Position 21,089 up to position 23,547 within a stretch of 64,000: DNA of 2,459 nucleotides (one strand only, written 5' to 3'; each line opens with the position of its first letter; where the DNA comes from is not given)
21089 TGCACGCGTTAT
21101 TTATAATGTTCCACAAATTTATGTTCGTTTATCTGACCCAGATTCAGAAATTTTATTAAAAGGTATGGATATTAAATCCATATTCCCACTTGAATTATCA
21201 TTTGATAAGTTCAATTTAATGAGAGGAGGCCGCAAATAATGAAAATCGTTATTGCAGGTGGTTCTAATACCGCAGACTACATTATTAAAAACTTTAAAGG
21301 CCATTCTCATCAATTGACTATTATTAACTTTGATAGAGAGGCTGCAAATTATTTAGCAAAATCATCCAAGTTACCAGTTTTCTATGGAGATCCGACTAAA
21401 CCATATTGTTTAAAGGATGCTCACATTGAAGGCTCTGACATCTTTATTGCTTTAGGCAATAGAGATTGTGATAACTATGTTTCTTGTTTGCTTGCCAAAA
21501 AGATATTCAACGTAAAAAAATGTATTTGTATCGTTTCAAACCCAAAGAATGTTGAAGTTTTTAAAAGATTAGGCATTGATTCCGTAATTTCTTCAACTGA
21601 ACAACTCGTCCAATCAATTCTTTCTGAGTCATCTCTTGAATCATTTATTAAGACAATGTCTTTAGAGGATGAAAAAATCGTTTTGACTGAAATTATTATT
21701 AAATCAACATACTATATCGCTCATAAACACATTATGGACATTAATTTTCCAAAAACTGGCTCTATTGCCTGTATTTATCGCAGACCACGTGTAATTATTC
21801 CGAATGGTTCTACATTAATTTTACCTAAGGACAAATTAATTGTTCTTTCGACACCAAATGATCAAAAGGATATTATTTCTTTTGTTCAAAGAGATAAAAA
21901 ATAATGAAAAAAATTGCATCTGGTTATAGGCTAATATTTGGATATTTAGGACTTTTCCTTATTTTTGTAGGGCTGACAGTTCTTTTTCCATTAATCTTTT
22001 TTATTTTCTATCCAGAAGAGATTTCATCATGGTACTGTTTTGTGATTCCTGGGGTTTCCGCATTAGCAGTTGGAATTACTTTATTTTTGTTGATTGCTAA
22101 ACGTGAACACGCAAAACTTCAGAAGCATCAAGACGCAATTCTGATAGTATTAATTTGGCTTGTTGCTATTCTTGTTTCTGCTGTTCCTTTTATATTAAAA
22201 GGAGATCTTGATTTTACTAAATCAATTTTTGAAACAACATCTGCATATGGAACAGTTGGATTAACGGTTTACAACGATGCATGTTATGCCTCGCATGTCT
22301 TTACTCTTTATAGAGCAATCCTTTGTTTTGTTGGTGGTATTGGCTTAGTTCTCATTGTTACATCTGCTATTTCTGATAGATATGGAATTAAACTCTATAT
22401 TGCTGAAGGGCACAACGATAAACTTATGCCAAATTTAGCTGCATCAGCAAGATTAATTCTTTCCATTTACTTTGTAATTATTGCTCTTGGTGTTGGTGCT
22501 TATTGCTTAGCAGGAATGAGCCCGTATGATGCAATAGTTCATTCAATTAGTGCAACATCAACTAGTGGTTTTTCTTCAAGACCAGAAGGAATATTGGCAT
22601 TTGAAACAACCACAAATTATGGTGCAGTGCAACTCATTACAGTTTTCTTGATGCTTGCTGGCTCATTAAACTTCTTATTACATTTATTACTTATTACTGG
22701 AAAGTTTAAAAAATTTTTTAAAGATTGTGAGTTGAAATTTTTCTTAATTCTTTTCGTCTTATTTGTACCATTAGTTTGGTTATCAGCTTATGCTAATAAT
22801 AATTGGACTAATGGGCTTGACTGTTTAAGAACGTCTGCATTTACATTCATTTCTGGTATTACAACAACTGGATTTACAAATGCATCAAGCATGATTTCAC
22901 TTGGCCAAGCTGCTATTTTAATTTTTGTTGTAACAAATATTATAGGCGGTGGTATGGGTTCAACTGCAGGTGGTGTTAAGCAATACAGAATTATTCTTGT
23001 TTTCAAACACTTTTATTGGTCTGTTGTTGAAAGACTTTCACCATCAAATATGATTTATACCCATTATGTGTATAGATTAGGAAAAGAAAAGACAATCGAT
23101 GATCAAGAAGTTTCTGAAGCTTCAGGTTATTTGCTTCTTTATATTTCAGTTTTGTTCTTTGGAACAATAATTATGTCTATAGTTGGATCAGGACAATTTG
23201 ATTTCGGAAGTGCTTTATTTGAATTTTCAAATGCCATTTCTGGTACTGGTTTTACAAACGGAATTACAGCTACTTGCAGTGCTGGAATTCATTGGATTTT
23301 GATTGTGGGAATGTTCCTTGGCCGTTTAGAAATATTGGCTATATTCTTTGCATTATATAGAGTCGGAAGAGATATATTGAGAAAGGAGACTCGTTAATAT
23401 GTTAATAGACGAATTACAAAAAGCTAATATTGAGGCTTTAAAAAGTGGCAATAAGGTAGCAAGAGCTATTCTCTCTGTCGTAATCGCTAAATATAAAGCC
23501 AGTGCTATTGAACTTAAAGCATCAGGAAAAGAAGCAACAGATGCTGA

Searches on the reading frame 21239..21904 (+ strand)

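Call 70: search_protein_families(library=pfam, proteins=[window:21239-21904:+], max_evalue=0.00001)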
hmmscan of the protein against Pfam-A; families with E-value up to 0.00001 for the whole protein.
window:21239-21904:+ (221 aa): 2 families
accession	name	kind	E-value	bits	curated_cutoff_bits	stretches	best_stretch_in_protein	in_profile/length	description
PF02254.24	TrkA_N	-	4.9e-22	78.9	23.8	1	3-118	1-115/116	TrkA-N domain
PF02080.26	TrkA_C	-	8e-10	38.9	27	1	149-213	1-67/71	TrkA-C domain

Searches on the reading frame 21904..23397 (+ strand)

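Call 71: search_protein_families(library=pfam, proteins=[window:21904-23397:+], max_evalue=0.00001)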
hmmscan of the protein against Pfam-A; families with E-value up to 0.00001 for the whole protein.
window:21904-23397:+ (497 aa): 1 family
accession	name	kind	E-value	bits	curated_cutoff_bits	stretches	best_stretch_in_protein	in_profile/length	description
PF02386.22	TrkH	-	8.4e-27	94.2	27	1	65-481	22-487/502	Cation transport protein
